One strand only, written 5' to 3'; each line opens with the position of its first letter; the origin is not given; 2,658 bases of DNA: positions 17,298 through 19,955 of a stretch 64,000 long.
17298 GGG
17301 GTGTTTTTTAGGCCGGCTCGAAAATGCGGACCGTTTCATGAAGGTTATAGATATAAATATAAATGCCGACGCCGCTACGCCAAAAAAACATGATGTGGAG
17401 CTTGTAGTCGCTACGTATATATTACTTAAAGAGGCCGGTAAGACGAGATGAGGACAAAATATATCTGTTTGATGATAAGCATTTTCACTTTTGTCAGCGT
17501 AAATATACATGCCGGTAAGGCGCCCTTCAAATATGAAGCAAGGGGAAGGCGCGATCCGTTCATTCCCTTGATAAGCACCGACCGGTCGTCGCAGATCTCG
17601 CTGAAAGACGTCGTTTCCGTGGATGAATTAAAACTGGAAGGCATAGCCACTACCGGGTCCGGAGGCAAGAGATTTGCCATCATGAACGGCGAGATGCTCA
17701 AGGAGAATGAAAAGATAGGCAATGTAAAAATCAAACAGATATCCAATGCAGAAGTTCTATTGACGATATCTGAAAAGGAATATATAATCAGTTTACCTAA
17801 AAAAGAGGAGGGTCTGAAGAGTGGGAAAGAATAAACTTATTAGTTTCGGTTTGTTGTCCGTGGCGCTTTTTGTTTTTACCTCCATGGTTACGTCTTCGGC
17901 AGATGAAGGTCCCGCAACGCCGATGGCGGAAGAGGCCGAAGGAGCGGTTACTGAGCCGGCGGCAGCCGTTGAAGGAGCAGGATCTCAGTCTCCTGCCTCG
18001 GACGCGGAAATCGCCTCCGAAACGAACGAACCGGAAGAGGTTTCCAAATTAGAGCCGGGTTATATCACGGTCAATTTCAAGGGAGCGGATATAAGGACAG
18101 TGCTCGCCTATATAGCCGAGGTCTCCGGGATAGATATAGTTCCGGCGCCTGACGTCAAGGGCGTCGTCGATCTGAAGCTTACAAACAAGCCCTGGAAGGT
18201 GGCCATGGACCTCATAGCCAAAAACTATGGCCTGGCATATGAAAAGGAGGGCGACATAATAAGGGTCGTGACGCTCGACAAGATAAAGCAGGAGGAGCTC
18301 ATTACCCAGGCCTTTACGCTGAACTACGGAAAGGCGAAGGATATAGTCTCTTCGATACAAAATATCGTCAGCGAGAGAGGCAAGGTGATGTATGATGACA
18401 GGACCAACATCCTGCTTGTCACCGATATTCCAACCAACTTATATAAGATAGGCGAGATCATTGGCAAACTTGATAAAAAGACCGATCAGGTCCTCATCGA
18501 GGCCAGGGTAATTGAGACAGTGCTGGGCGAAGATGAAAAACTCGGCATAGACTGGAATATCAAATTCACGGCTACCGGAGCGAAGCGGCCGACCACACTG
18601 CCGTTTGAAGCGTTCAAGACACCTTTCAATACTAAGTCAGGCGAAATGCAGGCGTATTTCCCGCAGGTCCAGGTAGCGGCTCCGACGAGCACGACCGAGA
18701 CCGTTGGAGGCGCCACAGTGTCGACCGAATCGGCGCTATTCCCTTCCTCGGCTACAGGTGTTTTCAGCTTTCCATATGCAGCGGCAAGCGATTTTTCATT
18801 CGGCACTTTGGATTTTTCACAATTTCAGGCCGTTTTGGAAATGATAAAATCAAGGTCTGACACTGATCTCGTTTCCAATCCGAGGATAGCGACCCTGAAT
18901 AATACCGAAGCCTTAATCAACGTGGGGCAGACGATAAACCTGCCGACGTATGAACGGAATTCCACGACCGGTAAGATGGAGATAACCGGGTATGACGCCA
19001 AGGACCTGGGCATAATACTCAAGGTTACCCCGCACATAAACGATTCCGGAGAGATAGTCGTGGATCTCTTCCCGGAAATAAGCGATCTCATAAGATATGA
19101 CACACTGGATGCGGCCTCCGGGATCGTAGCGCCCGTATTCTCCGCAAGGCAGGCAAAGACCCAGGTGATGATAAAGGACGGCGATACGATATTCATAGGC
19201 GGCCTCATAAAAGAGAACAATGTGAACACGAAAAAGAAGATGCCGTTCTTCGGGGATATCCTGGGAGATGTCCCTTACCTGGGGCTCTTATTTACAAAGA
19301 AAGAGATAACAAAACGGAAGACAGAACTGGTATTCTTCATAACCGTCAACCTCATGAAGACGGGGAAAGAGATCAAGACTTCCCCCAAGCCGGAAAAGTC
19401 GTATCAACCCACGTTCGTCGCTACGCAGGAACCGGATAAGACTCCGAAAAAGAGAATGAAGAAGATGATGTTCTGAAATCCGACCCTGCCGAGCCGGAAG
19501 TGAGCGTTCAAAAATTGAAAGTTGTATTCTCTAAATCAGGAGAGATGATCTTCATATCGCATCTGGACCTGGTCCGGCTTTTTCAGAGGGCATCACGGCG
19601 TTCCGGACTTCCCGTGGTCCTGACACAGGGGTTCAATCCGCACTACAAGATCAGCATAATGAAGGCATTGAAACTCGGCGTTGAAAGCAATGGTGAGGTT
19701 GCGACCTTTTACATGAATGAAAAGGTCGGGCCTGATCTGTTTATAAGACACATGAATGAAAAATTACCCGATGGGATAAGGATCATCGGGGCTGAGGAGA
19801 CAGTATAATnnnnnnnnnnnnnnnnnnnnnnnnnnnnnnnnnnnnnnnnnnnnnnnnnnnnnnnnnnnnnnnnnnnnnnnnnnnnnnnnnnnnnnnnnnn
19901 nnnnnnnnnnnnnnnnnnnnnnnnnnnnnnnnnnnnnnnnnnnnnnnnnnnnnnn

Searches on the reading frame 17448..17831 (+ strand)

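Call 75: search_protein_families(library=pfam, proteins=[window:17448-17831:+], max_evalue=0.001)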
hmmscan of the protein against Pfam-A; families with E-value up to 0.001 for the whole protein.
window:17448-17831:+ (128 aa): 1 family
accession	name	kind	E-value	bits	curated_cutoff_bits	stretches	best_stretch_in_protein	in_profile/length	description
PF16537.11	T2SSB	-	0.00011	22.2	28.4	1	74-114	17-58/60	Type II secretion system protein B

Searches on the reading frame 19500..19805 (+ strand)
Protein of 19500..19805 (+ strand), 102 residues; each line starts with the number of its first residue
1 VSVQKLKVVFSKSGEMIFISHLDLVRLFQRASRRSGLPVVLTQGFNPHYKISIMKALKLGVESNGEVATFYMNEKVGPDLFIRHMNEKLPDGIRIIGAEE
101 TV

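Call 75: search_protein_families(library=pfam, proteins=[window:19500-19805:+], max_evalue=0.001)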
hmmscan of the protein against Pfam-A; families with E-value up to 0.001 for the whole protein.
window:19500-19805:+ (102 aa): 1 family
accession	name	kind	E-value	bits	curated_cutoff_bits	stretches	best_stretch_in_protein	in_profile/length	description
PF10105.14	DUF2344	-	1.8e-35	122.8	23.8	1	5-100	1-96/176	Uncharacterized protein conserved in bacteria (DUF2344)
